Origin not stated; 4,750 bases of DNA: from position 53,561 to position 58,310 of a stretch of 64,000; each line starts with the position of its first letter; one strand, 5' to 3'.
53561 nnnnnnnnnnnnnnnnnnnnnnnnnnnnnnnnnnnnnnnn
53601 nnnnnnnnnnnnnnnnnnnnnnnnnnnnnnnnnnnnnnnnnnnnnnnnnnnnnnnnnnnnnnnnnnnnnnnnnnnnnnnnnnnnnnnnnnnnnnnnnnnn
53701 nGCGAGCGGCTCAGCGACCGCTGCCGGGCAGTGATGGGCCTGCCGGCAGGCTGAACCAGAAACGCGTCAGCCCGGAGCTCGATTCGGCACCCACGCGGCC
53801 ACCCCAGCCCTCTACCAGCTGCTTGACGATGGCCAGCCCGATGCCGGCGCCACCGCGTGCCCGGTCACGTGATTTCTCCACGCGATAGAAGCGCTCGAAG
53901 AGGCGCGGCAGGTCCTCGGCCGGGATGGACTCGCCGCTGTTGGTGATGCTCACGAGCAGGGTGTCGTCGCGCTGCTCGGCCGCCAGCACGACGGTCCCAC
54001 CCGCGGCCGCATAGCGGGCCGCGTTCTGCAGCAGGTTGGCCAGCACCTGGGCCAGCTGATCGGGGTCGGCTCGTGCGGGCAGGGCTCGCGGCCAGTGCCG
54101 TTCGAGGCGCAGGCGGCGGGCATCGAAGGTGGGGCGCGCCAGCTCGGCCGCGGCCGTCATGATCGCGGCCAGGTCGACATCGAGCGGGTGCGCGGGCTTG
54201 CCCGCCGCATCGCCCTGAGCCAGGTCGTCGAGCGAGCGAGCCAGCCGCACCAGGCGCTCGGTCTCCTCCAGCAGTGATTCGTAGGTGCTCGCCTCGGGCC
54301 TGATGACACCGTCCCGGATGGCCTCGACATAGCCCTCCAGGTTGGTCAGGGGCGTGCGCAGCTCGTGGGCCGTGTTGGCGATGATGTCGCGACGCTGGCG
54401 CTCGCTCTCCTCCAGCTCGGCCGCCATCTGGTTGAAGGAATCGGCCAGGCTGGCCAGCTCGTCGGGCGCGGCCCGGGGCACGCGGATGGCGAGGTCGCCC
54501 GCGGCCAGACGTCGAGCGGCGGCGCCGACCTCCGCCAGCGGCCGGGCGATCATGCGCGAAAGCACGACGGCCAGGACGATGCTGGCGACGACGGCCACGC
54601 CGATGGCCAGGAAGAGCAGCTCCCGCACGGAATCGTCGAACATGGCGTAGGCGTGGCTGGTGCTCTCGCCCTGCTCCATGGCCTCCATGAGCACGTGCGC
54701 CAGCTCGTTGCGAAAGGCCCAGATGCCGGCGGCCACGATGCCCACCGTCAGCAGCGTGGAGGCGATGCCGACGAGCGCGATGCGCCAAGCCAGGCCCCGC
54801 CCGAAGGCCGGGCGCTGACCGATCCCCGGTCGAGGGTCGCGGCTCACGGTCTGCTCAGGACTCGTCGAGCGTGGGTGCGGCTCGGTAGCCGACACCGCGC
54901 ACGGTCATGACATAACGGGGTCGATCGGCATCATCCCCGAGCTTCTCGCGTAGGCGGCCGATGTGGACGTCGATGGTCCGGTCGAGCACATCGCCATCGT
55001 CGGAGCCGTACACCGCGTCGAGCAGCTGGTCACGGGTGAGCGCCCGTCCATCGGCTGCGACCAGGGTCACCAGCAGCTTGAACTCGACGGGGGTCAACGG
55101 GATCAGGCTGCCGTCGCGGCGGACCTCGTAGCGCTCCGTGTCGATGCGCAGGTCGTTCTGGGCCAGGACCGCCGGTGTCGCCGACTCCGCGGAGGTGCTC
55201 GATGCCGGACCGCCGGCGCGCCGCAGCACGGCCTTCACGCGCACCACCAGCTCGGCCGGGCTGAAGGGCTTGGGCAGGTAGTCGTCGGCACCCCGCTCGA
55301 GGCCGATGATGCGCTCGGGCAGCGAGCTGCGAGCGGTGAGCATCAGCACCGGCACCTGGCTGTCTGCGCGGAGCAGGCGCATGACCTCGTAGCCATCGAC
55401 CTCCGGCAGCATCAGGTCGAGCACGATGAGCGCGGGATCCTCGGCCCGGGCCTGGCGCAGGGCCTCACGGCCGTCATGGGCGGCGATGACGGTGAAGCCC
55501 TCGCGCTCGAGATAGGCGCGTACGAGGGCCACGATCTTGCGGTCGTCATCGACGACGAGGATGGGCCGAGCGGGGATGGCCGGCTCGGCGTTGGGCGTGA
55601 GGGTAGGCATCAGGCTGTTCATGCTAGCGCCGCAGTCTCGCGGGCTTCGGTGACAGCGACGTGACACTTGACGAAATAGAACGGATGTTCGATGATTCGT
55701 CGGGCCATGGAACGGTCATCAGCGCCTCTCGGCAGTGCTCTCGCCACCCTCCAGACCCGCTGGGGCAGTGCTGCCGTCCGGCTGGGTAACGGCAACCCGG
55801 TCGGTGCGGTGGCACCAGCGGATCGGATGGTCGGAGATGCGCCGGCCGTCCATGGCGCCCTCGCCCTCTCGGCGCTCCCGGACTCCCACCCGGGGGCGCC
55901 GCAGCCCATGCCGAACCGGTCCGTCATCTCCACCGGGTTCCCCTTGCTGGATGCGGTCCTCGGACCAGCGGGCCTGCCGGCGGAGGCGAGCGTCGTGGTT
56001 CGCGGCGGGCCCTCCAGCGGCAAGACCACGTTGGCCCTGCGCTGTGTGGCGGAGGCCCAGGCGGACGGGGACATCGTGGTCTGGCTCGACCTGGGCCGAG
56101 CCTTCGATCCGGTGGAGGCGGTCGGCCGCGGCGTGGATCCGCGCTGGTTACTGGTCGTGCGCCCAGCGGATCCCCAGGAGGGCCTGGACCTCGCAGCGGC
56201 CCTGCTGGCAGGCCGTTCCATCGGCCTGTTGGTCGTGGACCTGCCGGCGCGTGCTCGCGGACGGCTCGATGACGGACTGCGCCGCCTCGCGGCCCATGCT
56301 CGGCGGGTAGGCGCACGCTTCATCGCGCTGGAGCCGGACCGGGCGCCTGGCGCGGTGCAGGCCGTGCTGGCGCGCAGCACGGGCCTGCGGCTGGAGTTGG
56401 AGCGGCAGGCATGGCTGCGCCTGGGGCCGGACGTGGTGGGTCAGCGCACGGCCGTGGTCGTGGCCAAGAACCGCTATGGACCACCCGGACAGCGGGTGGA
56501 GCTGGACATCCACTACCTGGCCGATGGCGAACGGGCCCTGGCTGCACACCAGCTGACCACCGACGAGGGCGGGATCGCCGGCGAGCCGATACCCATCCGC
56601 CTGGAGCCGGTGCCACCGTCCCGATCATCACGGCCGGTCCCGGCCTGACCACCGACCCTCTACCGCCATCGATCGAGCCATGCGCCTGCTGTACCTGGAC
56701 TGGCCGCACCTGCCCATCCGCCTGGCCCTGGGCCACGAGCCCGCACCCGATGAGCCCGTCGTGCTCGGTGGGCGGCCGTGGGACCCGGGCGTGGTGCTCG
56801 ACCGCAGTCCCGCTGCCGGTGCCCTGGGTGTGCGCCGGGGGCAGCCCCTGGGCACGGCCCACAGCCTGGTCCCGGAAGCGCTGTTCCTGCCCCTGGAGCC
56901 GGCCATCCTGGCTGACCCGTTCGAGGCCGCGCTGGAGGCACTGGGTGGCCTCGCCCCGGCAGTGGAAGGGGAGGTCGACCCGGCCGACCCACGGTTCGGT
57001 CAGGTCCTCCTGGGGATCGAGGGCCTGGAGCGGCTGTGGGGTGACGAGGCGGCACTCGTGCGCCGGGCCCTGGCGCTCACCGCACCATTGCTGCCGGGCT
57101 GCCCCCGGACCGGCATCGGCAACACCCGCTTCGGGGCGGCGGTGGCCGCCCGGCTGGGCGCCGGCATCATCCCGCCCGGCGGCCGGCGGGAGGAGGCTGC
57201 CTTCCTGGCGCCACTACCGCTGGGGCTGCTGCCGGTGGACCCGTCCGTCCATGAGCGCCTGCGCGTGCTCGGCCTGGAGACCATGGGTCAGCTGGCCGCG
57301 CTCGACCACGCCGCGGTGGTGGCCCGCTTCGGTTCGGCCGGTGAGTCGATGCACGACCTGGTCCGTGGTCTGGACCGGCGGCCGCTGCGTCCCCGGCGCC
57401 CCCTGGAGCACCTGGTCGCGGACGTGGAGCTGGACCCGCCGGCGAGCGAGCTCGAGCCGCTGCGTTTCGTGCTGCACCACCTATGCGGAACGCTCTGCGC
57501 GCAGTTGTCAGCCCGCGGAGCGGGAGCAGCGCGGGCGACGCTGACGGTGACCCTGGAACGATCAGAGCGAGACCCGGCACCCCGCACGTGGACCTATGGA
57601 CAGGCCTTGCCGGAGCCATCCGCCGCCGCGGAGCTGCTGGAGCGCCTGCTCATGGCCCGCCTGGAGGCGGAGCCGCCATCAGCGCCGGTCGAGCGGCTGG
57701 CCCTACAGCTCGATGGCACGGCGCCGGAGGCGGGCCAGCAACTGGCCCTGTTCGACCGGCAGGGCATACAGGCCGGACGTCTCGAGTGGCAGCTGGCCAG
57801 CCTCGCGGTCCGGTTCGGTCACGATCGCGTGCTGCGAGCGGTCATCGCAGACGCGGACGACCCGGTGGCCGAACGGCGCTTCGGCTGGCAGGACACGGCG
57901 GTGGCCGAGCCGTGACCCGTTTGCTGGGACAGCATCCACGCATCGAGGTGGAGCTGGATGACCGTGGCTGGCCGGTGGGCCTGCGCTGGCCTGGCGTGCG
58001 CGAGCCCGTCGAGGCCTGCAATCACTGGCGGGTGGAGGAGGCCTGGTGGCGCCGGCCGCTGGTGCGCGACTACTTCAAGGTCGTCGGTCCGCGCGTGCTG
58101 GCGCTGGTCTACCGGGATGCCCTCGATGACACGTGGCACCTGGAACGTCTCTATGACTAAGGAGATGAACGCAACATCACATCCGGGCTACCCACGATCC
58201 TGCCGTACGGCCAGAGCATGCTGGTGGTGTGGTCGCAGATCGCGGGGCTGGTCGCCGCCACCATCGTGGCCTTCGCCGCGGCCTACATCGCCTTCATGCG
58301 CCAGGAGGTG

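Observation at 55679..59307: Split SOS mutagenesis cassette with two Cheo-type LexA boxes: imuA-imuB-(small ORF) ... divergent M23-like gene | dnaE2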

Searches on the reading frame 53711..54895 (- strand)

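Call 4: search_protein_families(library=pfam, proteins=[window:53711-54895:-], max_evalue=0.01)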
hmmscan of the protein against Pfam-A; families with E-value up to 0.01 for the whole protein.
window:53711-54895:- (394 aa): 4 families
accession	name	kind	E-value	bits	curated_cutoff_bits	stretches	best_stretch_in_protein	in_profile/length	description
PF02518.31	HATPase_c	-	5.1e-27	95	26.4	1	277-385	2-109/111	Histidine kinase-, DNA gyrase B-, and HSP90-like ATPase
PF00672.30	HAMP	-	8.2e-15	55.3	25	1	111-163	1-53/53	HAMP domain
PF00512.31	HisKA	-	7.4e-11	42.4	26.9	1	167-230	1-65/66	His Kinase A (phospho-acceptor) domain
PF13581.12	HATPase_c_2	-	0.00016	22.1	27.4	1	274-362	25-110/127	Histidine kinase-like ATPase domain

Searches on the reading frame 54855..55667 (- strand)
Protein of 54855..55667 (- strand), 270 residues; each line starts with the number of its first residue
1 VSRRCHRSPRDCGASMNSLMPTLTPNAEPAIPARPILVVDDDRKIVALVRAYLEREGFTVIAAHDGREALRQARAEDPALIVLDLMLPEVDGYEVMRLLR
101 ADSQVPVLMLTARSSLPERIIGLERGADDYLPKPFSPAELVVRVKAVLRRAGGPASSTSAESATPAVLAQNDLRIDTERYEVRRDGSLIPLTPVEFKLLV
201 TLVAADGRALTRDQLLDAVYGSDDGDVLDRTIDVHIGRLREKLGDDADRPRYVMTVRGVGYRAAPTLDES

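Call 4: search_protein_families(library=pfam, proteins=[window:54855-55667:-], max_evalue=0.01)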
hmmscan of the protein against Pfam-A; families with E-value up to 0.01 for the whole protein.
window:54855-55667:- (270 aa): 2 families
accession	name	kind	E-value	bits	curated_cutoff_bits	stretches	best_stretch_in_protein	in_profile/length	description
PF00072.30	Response_reg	-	1.5e-29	102.8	30.2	1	36-144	1-110/111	Response regulator receiver domain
PF00486.34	Trans_reg_C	-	5.4e-25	87.7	26.2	1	189-262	4-76/77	Transcriptional regulatory protein, C terminal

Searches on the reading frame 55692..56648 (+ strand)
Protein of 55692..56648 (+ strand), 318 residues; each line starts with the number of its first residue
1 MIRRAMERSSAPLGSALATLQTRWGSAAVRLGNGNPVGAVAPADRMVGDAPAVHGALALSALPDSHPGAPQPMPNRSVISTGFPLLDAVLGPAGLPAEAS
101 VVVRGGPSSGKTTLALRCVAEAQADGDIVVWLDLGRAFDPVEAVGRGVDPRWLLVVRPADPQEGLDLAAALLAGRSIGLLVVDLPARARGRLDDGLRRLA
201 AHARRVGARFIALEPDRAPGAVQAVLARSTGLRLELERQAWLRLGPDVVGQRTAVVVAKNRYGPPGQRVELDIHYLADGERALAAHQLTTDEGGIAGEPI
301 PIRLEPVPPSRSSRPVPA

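Call 4: search_protein_families(library=pfam, proteins=[window:55692-56648:+], max_evalue=0.01)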
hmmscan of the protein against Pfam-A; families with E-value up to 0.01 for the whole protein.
window:55692-56648:+ (318 aa): 4 families
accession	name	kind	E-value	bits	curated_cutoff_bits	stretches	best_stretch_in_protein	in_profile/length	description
PF00154.27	RecA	-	1.6e-22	80.7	27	1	77-184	31-138/262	recA bacterial DNA recombination protein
PF06745.19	ATPase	-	0.0012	18.7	26.6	1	79-121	1-42/231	KaiC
PF13191.12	AAA_16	-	0.0021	19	32.6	1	86-208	12-132/167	AAA ATPase domain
PF03796.21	DnaB_C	-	0.0021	17.9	27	0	79-125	2-46/255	DnaB-like helicase C terminal domain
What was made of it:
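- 55707..56648 (+): imuA-like gene, a RecA-fold paralog with Walker A GPSSGKT. The conserved start is ATG 55707; the longest ORF starts at 55692. Pfam RecA 1.6e-22 (call 4).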

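Call 31: search_protein_families(library=ncbifam, proteins=[window:55707-56648:+], max_evalue=0.001)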
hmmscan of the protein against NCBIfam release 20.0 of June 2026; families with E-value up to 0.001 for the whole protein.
window:55707-56648:+ (313 aa): 5 families
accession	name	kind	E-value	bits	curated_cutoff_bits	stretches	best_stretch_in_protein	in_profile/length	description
TIGR02012.1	tigrfam_recA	equivalog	3.5e-23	82.4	325.3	2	72-179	34-141/321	recombinase RecA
NF007072.0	PRK09519.1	equivalog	1.1e-16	60.5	1024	1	71-180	38-147/790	intein-containing recombinase RecA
NF033429.2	ImuA_translesion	equivalog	2.2e-08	34.3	150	1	69-232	11-166/181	translesion DNA synthesis-associated protein ImuA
TIGR03600.1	phage_DnaB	exception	0.00033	19.8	498.65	1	71-116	174-217/421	phage replicative helicase, DnaB family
NF006861.0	PRK09361.1-1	equivalog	0.00064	19.3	278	0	72-129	3-59/235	DNA repair and recombination protein RadB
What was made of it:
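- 55707..56648 (+): NCBIfam RecA 82 bits and ImuA_translesion 34 bits, both below their cut-offs (call 31).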

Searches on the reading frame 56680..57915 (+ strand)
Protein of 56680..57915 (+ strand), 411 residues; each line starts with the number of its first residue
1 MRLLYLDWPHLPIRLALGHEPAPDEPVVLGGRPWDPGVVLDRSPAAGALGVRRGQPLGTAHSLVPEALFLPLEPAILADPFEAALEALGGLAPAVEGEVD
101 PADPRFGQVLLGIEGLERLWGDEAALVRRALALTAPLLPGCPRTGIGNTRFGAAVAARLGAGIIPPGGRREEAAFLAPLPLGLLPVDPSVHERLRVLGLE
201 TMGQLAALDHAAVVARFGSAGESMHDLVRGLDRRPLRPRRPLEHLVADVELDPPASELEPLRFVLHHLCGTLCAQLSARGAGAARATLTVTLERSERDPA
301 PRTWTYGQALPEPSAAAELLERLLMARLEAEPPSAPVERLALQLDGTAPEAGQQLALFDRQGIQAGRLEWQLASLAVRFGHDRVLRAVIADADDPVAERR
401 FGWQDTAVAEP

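Call 4: search_protein_families(library=pfam, proteins=[window:56680-57915:+], max_evalue=0.01)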
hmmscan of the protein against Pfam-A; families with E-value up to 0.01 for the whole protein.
window:56680-57915:+ (411 aa): 2 families
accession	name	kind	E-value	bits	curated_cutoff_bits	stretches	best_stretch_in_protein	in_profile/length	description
PF11799.13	IMS_C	-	6.8e-07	30.1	20.7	1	251-357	10-109/109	impB/mucB/samB family C-terminal domain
PF00817.25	IMS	-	3.1e-05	24.3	23.2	1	24-91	20-86/148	impB/mucB/samB family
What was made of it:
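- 56680..57915 (+): imuB-like gene: a catalytically inactive Y-family polymerase homolog with a QLALF beta-clamp-type motif and no ImuB-C domain. Pfam IMS and IMS_C (call 4).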

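Call 31: search_protein_families(library=ncbifam, proteins=[window:56680-57915:+], max_evalue=0.001)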
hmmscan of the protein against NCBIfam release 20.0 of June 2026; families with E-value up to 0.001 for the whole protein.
window:56680-57915:+ (411 aa): 8 families
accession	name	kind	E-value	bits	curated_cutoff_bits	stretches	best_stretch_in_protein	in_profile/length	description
NF003015.0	PRK03858.1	subfamily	4.6e-20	72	367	1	25-394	32-390/399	DNA polymerase IV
NF002751.0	PRK02794.1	equivalog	1.5e-17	63.6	371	1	24-388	62-416/425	DNA polymerase IV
NF002848.0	PRK03103.1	subfamily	9.6e-17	60.5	381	1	24-388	28-390/410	DNA polymerase IV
NF002882.0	PRK03348.1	equivalog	1.2e-15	57.2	389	1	25-347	30-344/461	DNA polymerase IV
NF002677.0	PRK02406.1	equivalog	6.6e-13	48.5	256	1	170-295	171-297/357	DNA polymerase IV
NF002883.0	PRK03352.1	equivalog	4.6e-11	42.5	330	1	24-345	29-340/347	DNA polymerase IV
NF010731.0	PRK14133.1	equivalog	3.8e-06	26.4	362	1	188-294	183-287/352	DNA polymerase IV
NF002492.0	PRK01810.1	equivalog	2.7e-05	23.1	399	1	186-289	192-297/412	DNA polymerase IV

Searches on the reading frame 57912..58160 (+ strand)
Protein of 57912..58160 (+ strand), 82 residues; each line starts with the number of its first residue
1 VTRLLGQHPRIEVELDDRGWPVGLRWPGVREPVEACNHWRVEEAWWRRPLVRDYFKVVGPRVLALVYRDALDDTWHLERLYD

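Call 4: search_protein_families(library=pfam, proteins=[window:57912-58160:+], max_evalue=0.01)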
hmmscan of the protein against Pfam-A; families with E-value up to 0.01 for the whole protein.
window:57912-58160:+ (82 aa): 0 families

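Call 23: search_protein_representatives(protein=window:57912-58160:+)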
Query: 82 residues. Proteins with E-value up to 0.001 (for the whole library): 227; up to 1e-10: 45; up to 1e-30: 1. The best 150 are listed.
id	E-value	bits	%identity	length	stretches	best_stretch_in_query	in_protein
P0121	2.4e-32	127.3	68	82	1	1-82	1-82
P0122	4.4e-30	120.0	72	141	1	1-82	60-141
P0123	2.9e-29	117.4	68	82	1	1-82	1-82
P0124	3.1e-28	114.1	67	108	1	1-82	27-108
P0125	1.4e-27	112.0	92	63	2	39-82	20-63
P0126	1.8e-27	111.7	67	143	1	1-82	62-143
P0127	5.1e-24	100.6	72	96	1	18-82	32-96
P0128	1.3e-22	96.1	67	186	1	1-70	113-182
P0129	2.7e-21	91.8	63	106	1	1-71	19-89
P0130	1.1e-20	89.9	62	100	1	1-71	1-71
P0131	1.4e-20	89.5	64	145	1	1-72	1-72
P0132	4.8e-18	81.4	71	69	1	28-82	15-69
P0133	1.4e-17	80.0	68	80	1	1-60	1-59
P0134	1.2e-16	77.0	74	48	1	36-82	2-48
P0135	1.3e-16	76.9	67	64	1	31-82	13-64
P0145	1.6e-13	66.9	34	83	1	1-82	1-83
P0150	1.8e-12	63.6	37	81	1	1-82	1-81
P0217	1.1e-07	48.3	40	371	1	6-82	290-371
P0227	3.5e-07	46.6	38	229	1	11-82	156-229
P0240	1.2e-06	44.9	36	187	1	9-82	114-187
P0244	1.5e-06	44.6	47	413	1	34-82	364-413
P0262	5.5e-06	42.8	43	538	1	11-82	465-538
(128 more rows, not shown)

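Call 25: search_protein_families(library=pfam, proteins=[P0262, P0217, P0244, P0227, P0240, P0145, P0150, P0122], max_evalue=0.01)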
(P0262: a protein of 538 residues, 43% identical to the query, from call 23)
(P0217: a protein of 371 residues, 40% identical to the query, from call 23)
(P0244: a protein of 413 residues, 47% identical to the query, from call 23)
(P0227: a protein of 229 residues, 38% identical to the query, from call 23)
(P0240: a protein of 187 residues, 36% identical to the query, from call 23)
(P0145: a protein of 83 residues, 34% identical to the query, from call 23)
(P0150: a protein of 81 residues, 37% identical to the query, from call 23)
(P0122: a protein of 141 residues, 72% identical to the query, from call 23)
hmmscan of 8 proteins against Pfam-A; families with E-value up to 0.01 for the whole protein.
P0262 (538 aa): 2 families
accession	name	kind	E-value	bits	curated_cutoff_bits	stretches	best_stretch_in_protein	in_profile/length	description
PF00817.25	IMS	-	8.4e-27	94.3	23.2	2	11-98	6-93/148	impB/mucB/samB family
PF11799.13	IMS_C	-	1.7e-06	28.8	20.7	1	285-357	15-86/109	impB/mucB/samB family C-terminal domain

P0217 (371 aa): 1 family
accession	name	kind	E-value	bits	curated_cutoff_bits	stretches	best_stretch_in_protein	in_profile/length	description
PF00154.27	RecA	-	5.1e-10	39.7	27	1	8-140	4-130/262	recA bacterial DNA recombination protein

P0244 (413 aa): 1 family
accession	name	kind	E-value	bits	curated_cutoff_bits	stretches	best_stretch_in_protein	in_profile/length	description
PF00817.25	IMS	-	0.00033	21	23.2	1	5-68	83-147/148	impB/mucB/samB family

P0227 (229 aa): 2 families
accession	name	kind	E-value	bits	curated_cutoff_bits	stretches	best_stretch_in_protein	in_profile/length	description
PF11799.13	IMS_C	-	0.00011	23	20.7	1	3-92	20-108/109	impB/mucB/samB family C-terminal domain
PF20114.4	DUF6504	-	0.0017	19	24.2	1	159-215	20-82/103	Domain of unknown function (DUF6504)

P0240 (187 aa): 0 families

P0145 (83 aa): 1 family
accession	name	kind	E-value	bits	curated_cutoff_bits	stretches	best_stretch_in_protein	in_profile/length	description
PF20114.4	DUF6504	-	4.3e-07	30.6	24.2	1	11-73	12-86/103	Domain of unknown function (DUF6504)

P0150 (81 aa): 1 family
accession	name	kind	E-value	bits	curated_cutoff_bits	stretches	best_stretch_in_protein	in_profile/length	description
PF20114.4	DUF6504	-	0.0041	17.8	24.2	1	18-53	24-60/103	Domain of unknown function (DUF6504)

P0122 (141 aa): 0 families
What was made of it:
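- On imuA-imuB-dnaE2 mutasome cassette: Its homologs are fused to IMS/IMS_C proteins elsewhere (calls 23, 25).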

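Call 31: search_protein_families(library=ncbifam, proteins=[window:57912-58160:+], max_evalue=0.001)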
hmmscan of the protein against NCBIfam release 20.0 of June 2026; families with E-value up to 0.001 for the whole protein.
window:57912-58160:+ (82 aa): 0 families
